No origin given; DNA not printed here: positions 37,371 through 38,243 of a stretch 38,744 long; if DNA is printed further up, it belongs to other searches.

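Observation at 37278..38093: Unknown 190-aa + 50-aa gene pair next to attR, in the slot where thrW-integrating seroconverting phages carry cargo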

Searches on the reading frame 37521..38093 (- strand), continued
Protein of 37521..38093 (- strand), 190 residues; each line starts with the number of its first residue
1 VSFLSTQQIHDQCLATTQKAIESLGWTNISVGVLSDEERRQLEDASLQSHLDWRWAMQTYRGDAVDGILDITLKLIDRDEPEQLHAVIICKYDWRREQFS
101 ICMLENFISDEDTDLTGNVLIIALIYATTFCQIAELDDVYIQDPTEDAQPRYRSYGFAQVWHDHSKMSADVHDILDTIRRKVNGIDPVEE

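Call 73: find_encoding_contigs(protein=P0117, flank=5000, max_places=3)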
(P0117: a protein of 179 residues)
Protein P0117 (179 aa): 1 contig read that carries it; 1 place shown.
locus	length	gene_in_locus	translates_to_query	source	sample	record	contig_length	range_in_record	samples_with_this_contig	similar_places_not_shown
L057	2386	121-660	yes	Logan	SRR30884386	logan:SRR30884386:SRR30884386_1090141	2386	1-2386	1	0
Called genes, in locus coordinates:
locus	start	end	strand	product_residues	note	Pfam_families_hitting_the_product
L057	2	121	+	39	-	?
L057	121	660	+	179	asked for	-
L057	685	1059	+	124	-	-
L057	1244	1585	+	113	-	PF05106:Phage_holin_3_1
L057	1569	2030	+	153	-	-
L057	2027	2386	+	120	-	?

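Call 75: fold_search(model_id=the predicted structure, library=viral)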
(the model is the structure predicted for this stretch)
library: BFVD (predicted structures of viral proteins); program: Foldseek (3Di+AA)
matches with E <= 10: 1048; with E <= 0.001: 51
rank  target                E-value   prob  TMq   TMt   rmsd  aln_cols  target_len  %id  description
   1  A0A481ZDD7            1.5e-06  1.00  0.53  0.50   5.9       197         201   13  Acetyltransferase GNAT domain protein [Pithovirus LCPAC403]
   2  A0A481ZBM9            1.6e-06  1.00  0.66  0.64   5.1       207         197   14  Uncharacterized protein [Pithovirus LCPAC404]
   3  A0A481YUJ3            7.1e-06  1.00  0.46  0.50   5.3       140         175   14  Acetyltransferase (GNAT) family protein [Marseillevirus LCMAC103]
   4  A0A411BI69            8.5e-06  1.00  0.48  0.47   6.5       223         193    9  (no name in the UniProt tables at hand)
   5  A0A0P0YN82            9.0e-06  1.00  0.48  0.54   4.5       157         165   15  (no name in the UniProt tables at hand)
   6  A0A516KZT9            1.1e-05  1.00  0.47  0.52   6.1       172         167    8  (no name in the UniProt tables at hand)
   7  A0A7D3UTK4            1.3e-05  1.00  0.43  0.46  10.0       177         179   12  Acetyltransferase GNAT [Fadolivirus FV1/VV64]
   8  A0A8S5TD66            1.8e-05  1.00  0.50  0.38   6.4       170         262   16  Minor capsid protein [Siphoviridae sp. ctQWe10]
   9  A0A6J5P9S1            2.1e-05  1.00  0.44  0.50   6.4       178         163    9  Uncharacterized protein [uncultured Caudovirales phage]
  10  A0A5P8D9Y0            2.7e-05  1.00  0.42  0.17  15.0       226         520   12  N-acetyltransferase domain-containing protein [Gordonia phage OhMyWard]
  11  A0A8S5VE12            5.0e-05  1.00  0.56  0.20   4.8       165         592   16  Minor capsid protein [Siphoviridae sp. ctClL93]
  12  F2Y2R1                5.7e-05  1.00  0.47  0.40  11.9       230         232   10  (no name in the UniProt tables at hand)
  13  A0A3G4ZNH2            6.4e-05  1.00  0.43  0.66   3.9       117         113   13  Acetyltransferase GNAT family protein [Terrestrivirus sp.]
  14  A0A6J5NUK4            7.7e-05  1.00  0.45  0.65   5.9       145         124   12  Uncharacterized protein [uncultured Caudovirales phage]
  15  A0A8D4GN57            1.1e-04  1.00  0.42  0.33  11.3       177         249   15  (no name in the UniProt tables at hand)
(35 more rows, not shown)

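Call 79: find_homologous_proteins(query=A2, max_evalue=0.001)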
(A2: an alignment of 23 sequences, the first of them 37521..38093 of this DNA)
Query A2 (23 sequences) (190 aa, profile of the alignment): 82 proteins with E <= 0.001 among 3245 candidates.
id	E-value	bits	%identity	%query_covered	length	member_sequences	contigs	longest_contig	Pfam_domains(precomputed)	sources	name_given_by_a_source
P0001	6.8e-57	210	97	100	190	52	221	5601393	-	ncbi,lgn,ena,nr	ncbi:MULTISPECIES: hypothetical protein [Klebsiella]|nr:hypothetical protein [Klebsiella variicola] 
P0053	1.5e-56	209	56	96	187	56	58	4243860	-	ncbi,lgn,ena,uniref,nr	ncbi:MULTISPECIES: hypothetical protein [Pantoea]|uniref:hypothetical protein n=1 Tax=Pantoea TaxID=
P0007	2.2e-55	205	82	100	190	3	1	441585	-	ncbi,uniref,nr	ncbi:hypothetical protein [Enterobacter sp. TCD1-1]|uniref:hypothetical protein n=1 Tax=Enterobacter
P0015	2.8e-55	204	79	100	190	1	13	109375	-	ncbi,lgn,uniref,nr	ncbi:hypothetical protein [Enterobacter kobei]|uniref:hypothetical protein n=1 Tax=Enterobacter kobe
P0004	1.2e-54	202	87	100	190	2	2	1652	-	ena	-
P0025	2.0e-54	202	70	98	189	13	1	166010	-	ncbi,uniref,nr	ncbi:hypothetical protein [Acerihabitans arboris]|uniref:Uncharacterized protein n=1 Tax=Acerihabita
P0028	2.5e-54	201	65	98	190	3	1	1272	-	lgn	-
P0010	3.1e-54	201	82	100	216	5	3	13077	-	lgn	-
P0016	4.0e-54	201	80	100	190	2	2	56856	-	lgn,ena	-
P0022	7.1e-54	200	74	100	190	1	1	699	-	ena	-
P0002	1.0e-53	199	92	100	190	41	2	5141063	-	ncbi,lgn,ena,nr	ncbi:hypothetical protein [Buttiauxella ferragutiae]|nr:hypothetical protein [Buttiauxella ferraguti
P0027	1.0e-53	199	66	100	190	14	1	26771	-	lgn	-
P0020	1.9e-53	198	76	100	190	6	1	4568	-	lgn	-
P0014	2.4e-53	198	80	100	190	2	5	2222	-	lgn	-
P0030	3.6e-53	198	64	100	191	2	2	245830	-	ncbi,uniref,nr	ncbi:hypothetical protein N5923_05870 [Erwiniaceae bacterium BAC15a-03b]|uniref:Uncharacterized prot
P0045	2.2e-52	195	55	98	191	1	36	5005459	-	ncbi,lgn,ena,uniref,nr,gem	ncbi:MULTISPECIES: hypothetical protein [Kluyvera]|uniref:Uncharacterized protein n=1 Tax=Kluyvera g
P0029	4.7e-51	191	65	98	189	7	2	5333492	-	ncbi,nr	ncbi:Uncharacterised protein [Serratia plymuthica]|nr:Uncharacterised protein [Serratia plymuthica] 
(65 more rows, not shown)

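Call 83: search_protein_families(library=padloc, alignment_id=A6, max_evalue=0.00001)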
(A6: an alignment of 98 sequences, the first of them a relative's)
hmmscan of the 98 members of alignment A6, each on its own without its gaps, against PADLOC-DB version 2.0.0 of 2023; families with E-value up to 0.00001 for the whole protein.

A. member 1, L023:1251-2378:- (375 aa): 0 families

B. families by the number of members that match (of 98 scanned): 108 families (the first 25 are shown)
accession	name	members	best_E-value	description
PDLC03169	Specificity_I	2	1.7e-72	Type I specificity subunit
PDLC03189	Specificity_I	2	2.7e-58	Type I specificity subunit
PDLC03127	Specificity_I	2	1.5e-47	Type I specificity subunit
PDLC03088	Specificity_I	2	3.7e-28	Type I specificity subunit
PDLC03162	Specificity_I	2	3.2e-26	Type I specificity subunit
PDLC03179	Specificity_I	2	3.2e-25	Type I specificity subunit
PDLC03096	Specificity_I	2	4.4e-25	Type I specificity subunit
PDLC03079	Specificity_I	2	9.5e-23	Type I specificity subunit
PDLC03194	Specificity_I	2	1.1e-22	Type I specificity subunit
PDLC03069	Specificity_I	2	1.3e-22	Type I specificity subunit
PDLC03150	Specificity_I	2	2.3e-22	Type I specificity subunit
PDLC03115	Specificity_I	2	2.4e-20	Type I specificity subunit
PDLC04137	mad5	2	5.2e-20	mads_5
PDLC03151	Specificity_I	2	6.5e-19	Type I specificity subunit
PDLC03105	Specificity_I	2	9.4e-19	Type I specificity subunit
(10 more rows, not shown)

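Call 84: search_protein_families(library=pfam, proteins=[L024:572-4165:-, L025:1025-4540:-, L024:4347-4760:+, L024:5883-6548:-, L023:4050-4580:-, L023:6958-7260:-, L051:3671-4801:-, L051:5902-6240:-, L050:4183-4860:-, L050:5924-6691:-], max_evalue=0.0001)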
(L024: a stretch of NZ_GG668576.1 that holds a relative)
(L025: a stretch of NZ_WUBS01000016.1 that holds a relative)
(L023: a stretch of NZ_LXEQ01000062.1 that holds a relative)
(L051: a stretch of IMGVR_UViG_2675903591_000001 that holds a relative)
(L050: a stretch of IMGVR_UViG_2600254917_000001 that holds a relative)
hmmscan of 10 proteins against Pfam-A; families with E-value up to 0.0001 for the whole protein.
L024:572-4165:- (1197 aa): 4 families
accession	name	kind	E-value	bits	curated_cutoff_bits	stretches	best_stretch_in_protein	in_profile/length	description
PF13087.12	AAA_12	-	1e-14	55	27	1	1009-1179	25-194/195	AAA domain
PF13086.12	AAA_11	-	3.5e-13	50.4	27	1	899-949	205-254/257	AAA domain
PF01443.25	Viral_helicase1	-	3.5e-07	30.7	21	0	1108-1176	172-227/228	Viral superfamily 1 RNA helicase core domain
PF13245.12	AAA_19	-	1.1e-05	26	25.1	0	419-446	12-39/134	AAA domain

L025:1025-4540:- (1171 aa): 6 families
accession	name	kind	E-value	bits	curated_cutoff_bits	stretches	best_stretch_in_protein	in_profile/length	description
PF04851.21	ResIII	-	1.3e-36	126.4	22.5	1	444-623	2-163/164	Type III restriction enzyme, res subunit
PF08463.15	EcoEI_R_C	-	2.6e-29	102.9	24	1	1006-1166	1-162/163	EcoEI R protein C-terminal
PF18766.7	SWI2_SNF2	-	1e-14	55.1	26.7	1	450-650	2-187/221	SWI2/SNF2 ATPase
PF00270.35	DEAD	-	3e-11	43.8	26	1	454-626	8-163/167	DEAD/DEAH box helicase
PF00271.37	Helicase_C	-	4.2e-11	43.5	23.5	1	721-831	11-109/110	Helicase conserved C-terminal domain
PF04313.20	HSDR_N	-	1.7e-08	35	25.1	1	292-393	122-194/198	Type I restriction enzyme R protein N terminus (HSDR_N)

L024:4347-4760:+ (137 aa): 3 families
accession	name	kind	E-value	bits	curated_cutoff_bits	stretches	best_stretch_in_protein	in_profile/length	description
PF13936.12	HTH_38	-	2.1e-21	75.8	27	1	62-102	4-44/44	Helix-turn-helix domain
PF13384.12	HTH_23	-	1.9e-07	31.1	24.6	0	63-105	2-46/50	Homeodomain-like domain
PF04218.19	CENP-B_N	-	3.2e-05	23.9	21.2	0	4-39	2-37/53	CENP-B N-terminal DNA-binding domain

L024:5883-6548:- (221 aa): 2 families
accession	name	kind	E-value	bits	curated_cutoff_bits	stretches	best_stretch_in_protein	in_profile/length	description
PF00665.32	rve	-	1.8e-21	76.7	32.6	1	61-159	2-102/102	Integrase core domain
PF13683.12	rve_3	-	9.3e-16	57.8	26.5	1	148-212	2-67/67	Integrase core domain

L023:4050-4580:- (176 aa): 0 families

L023:6958-7260:- (100 aa): 0 families

L051:3671-4801:- (376 aa): 2 families
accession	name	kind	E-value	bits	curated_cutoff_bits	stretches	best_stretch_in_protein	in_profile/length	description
PF00589.27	Phage_integrase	-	6.5e-08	33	27.1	1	172-304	24-155/172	Phage integrase family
PF22022.2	Phage_int_M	-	3.3e-05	24.5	27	1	72-133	31-92/96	Phage integrase central domain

L051:5902-6240:- (112 aa): 0 families

L050:4183-4860:- (225 aa): 1 family
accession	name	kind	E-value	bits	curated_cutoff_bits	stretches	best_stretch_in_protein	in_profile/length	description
PF02586.19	SRAP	-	1.9e-52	178.4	27.1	1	1-212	1-214/214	SOS response associated peptidase (SRAP)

L050:5924-6691:- (255 aa): 1 family
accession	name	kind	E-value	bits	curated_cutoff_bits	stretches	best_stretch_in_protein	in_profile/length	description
PF09669.15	Phage_pRha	-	2e-14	54.4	29.9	1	9-94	1-90/91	Phage regulatory protein Rha (Phage_pRha)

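Call 87: fold_search(model_id=the predicted structure, library=pdb)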
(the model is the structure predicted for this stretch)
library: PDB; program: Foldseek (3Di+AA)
matches with E <= 10: 1103; with E <= 0.001: 206
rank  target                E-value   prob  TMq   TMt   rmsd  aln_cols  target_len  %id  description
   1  6ajm_B                1.4e-06  1.00  0.56  0.66   4.7       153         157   13  Crystal structure of apo AtaTR (released 2019-01-02)
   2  7ak9_B                2.0e-06  1.00  0.53  0.60   6.1       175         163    8  Structure of Salmonella TacT3 toxin bound to TacA3 antitoxin C-terminal peptide (released 2021-08-18)
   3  6gtr_A                2.0e-06  1.00  0.50  0.57   6.0       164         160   13  Structure of the AtaT Y144F mutant toxin bound to the C-terminus of the antitoxin AtaR and Acetyl-CoA (released 2019-03-06)
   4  7chd_C                4.6e-06  1.00  0.54  0.57   6.1       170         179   11  AtaT complexed with acetyl-methionyl-tRNAfMet (released 2020-11-04)
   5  6gtq_A                4.6e-06  1.00  0.49  0.56   5.8       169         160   13  Structure of the AtaT Y144F mutant toxin bound to the C-terminus of the antitoxin AtaR (released 2019-03-06)
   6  7ak9_A                5.9e-06  1.00  0.54  0.62   5.8       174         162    8  Structure of Salmonella TacT3 toxin bound to TacA3 antitoxin C-terminal peptide (released 2021-08-18)
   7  5xun_A                6.7e-06  1.00  0.51  0.55   6.5       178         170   10  Crystal structure of Y145F mutant of KacT (released 2017-07-19)
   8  5cnp_A                6.7e-06  1.00  0.51  0.56   6.3       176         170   11  X-ray crystal structure of Spermidine n1-acetyltransferase from Vibrio cholerae. (released 2015-07-29)
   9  5zgn_C                7.6e-06  1.00  0.51  0.59   6.1       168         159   10  The crystal structure of KacTA-DNA complex (released 2019-04-03)
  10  8gxk_B                8.1e-06  1.00  0.55  0.55   6.2       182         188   10  Pseudomonas jinjuensis N-acetyltransferase (released 2022-10-12)
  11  7chd_A                8.6e-06  1.00  0.53  0.58   6.3       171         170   11  AtaT complexed with acetyl-methionyl-tRNAfMet (released 2020-11-04)
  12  6gtr_B                8.6e-06  1.00  0.51  0.60   5.5       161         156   10  Structure of the AtaT Y144F mutant toxin bound to the C-terminus of the antitoxin AtaR and Acetyl-CoA (released 2019-03-06)
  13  9obo_A                8.6e-06  1.00  0.38  0.12  18.3       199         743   14  Crystal structure of Mycobacterium tuberculosis isocitrate lyase 2 fixed in the apo form with disulfide bonds (released 2026-03-18)
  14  7ak8_B                1.0e-05  1.00  0.53  0.65   5.0       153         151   12  Structure of Salmonella TacT1 toxin bound to TacA1 antitoxin C-terminal peptide (released 2021-08-18)
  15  6dau_C                1.0e-05  1.00  0.50  0.55   6.5       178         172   10  Crystal structure of E33Q and E41Q mutant forms of the spermidine/spermine N-acetyltransferase SpeG from Vibrio choler (released 2018-07-04)
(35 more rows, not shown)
